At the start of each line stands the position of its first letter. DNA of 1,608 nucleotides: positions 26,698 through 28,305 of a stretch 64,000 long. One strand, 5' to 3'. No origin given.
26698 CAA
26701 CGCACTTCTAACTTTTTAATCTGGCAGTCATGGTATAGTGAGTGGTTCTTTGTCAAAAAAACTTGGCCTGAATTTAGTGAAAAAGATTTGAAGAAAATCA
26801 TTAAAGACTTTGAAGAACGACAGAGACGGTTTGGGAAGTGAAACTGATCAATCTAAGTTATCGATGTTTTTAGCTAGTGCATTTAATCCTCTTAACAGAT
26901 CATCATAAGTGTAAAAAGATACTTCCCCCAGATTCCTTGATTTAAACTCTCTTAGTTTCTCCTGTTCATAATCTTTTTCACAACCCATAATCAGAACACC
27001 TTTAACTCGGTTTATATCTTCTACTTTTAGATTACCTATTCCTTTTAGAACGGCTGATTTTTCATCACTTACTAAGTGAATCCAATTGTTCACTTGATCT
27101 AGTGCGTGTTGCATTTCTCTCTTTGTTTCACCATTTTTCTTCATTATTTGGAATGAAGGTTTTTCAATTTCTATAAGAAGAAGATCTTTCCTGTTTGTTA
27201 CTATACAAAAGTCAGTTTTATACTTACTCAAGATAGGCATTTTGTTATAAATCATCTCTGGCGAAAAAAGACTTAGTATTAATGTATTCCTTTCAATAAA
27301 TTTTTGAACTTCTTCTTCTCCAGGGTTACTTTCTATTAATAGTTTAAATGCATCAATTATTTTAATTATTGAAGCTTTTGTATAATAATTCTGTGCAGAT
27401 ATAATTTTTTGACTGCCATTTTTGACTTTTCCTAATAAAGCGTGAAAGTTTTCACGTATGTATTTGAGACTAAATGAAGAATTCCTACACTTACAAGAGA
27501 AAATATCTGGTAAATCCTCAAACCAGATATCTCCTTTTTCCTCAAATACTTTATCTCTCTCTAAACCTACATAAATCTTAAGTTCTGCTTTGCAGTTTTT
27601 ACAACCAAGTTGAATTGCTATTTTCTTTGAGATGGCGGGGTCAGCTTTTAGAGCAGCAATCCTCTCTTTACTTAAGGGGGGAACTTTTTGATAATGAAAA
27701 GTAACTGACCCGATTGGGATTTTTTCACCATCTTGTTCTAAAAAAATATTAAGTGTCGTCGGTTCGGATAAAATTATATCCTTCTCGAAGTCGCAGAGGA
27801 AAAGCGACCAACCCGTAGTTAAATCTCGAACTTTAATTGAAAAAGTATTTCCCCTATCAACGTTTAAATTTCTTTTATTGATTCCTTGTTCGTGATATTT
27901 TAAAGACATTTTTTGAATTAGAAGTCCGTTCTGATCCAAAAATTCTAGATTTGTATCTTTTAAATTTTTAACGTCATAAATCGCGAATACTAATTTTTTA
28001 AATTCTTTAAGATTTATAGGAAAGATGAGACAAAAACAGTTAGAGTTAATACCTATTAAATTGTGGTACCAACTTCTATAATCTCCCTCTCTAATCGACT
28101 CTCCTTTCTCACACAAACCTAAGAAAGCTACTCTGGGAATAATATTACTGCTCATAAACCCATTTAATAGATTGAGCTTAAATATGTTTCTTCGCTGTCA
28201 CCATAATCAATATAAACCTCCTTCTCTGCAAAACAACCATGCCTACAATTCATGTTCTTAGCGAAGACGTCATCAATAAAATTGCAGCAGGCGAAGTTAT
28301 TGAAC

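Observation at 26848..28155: AT-rich inserted gene with a possible PD-(D/E)xK (Shedu/DUF4263-like) nuclease C-terminus between uppS and mutL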

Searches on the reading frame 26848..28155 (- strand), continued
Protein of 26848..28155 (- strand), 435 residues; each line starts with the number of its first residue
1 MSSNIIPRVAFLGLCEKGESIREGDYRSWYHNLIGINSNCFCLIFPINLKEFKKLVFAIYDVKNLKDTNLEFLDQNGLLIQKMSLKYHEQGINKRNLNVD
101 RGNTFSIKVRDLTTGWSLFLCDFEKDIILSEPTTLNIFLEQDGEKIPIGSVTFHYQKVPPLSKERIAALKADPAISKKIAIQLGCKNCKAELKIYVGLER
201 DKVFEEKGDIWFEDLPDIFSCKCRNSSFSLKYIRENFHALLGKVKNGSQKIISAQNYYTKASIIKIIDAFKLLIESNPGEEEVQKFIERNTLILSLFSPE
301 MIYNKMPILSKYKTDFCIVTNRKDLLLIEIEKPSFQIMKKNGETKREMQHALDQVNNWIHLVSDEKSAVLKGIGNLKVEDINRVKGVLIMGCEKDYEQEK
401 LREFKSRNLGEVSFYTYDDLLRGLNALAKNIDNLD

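Call 88: find_encoding_contigs(protein=P0017, flank=7000, max_places=1)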
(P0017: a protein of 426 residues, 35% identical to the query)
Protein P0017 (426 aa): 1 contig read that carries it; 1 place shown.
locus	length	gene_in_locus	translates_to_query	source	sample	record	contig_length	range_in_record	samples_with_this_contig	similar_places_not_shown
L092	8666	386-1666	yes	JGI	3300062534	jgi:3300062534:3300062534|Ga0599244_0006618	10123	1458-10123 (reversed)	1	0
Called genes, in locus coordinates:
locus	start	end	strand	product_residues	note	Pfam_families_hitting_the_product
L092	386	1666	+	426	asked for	PF14082:SduA_C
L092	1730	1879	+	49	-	-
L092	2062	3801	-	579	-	PF01401:Peptidase_M2, PF02074:Peptidase_M32 (faint)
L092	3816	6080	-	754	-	PF06452:CBM9_1 (weak), PF19313:DUF5916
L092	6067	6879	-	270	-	-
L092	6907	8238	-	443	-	PF04055:Radical_SAM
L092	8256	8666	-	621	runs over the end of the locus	?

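Call 89: find_encoding_contigs(protein=P0018, flank=7000, max_places=1)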
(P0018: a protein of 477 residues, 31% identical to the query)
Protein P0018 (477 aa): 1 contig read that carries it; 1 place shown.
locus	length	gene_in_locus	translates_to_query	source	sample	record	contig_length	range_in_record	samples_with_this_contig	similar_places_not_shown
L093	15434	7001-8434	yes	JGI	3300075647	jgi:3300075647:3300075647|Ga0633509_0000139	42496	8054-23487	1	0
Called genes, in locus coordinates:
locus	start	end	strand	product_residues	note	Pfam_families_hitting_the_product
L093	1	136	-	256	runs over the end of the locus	PF01182:Glucosamine_iso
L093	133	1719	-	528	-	PF00479:G6PD_N, PF02781:G6PD_C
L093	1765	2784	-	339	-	PF02254:TrkA_N (faint), PF03446:NAD_binding_2, PF03807:F420_oxidored, PF00393:6PGD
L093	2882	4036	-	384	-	PF00923:TAL_FSA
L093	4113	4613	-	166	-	PF02502:LacAB_rpiB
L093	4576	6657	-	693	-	PF00456:Transketolase_N, PF02779:Transket_pyr, PF02780:Transketolase_C, PF22613:Transketolase_C_1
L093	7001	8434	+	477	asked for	PF14082:SduA_C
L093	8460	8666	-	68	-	-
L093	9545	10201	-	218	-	-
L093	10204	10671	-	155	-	-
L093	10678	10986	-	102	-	-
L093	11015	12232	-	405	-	-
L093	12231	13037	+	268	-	-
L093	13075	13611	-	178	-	-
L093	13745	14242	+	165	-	-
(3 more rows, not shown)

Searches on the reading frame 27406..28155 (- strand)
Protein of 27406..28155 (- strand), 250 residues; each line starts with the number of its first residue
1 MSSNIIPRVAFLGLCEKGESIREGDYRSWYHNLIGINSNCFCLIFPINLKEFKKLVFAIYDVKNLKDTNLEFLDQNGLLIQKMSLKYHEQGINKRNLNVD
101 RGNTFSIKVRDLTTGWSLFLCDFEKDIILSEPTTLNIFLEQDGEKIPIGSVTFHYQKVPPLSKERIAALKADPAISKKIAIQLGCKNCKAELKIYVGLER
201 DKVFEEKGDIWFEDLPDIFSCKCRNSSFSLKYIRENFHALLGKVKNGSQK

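Call 37: search_protein_families(library=pfam, proteins=[window:27406-28155:-], max_evalue=10)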
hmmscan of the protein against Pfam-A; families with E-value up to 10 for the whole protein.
window:27406-28155:- (250 aa): 1 family
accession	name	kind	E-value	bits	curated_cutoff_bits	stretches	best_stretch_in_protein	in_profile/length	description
PF22399.1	DUF6979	-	0.19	12.3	27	1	7-21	47-63/127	Family of unknown function (DUF6979)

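Call 45: predict_structure(alignment_id=A2)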
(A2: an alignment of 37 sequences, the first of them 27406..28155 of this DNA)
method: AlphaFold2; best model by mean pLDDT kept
length: 250 residues; sequences in the alignment: 37
mean_pLDDT: 88.2   pTM: 0.83
mean pLDDT of the five models: 88.2, 87.8, 87.4, 86.3, 86.1
residues with pLDDT >= 90: 173; 70-90: 43; 50-70: 28; < 50: 6
segments of 3 or more residues with pLDDT < 50: none
pLDDT, mean of each block of 10 residues (from residue 1): 73 93 82 94 94 90 88 96 84 51 61 80 90 97 95 97 96 94 95 97 97 97 95 97 69
secondary structure, 60 per line:
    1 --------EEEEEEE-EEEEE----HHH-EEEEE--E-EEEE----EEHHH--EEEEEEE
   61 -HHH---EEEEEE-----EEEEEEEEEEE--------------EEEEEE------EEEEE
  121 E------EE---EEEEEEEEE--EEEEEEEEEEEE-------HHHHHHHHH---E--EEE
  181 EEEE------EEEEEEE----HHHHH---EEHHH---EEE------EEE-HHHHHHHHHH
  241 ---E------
elements in order: E9-15 E17-21 E30-34 E39-42 E54-60 E68-73 E79-89 E104-109 E116-121 E133-141 E144-155 H163-171 E178-184 E191-197 H202-206 E218-220 E227-229 H231-240

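Call 64: search_protein_representatives(protein=window:27406-28155:-)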
Query: 250 residues. Proteins with E-value up to 0.001 (for the whole library): 356; up to 1e-10: 278; up to 1e-30: 33. The best 150 are listed.
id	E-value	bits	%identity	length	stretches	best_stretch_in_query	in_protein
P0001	5.2e-166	566.5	100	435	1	1-250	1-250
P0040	4.0e-45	170.5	37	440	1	8-244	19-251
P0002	2.0e-41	158.4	32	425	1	6-242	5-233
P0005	6.7e-40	153.4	37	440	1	4-243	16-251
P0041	1.8e-39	152.0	35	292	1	4-246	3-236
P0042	2.0e-39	151.8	40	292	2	113-243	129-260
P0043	8.6e-38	146.5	33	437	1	7-242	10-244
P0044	1.9e-37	145.3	34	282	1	5-244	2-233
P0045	2.5e-37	144.9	34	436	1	6-245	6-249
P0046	9.4e-37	143.1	35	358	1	4-245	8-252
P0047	1.1e-36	142.8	34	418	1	6-247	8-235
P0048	2.2e-36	141.9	36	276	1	3-242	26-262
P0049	4.2e-36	140.9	31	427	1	4-244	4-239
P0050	3.9e-35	137.8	34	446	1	5-245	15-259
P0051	1.8e-34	135.6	33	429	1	5-244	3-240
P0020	4.1e-32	127.9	33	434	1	6-241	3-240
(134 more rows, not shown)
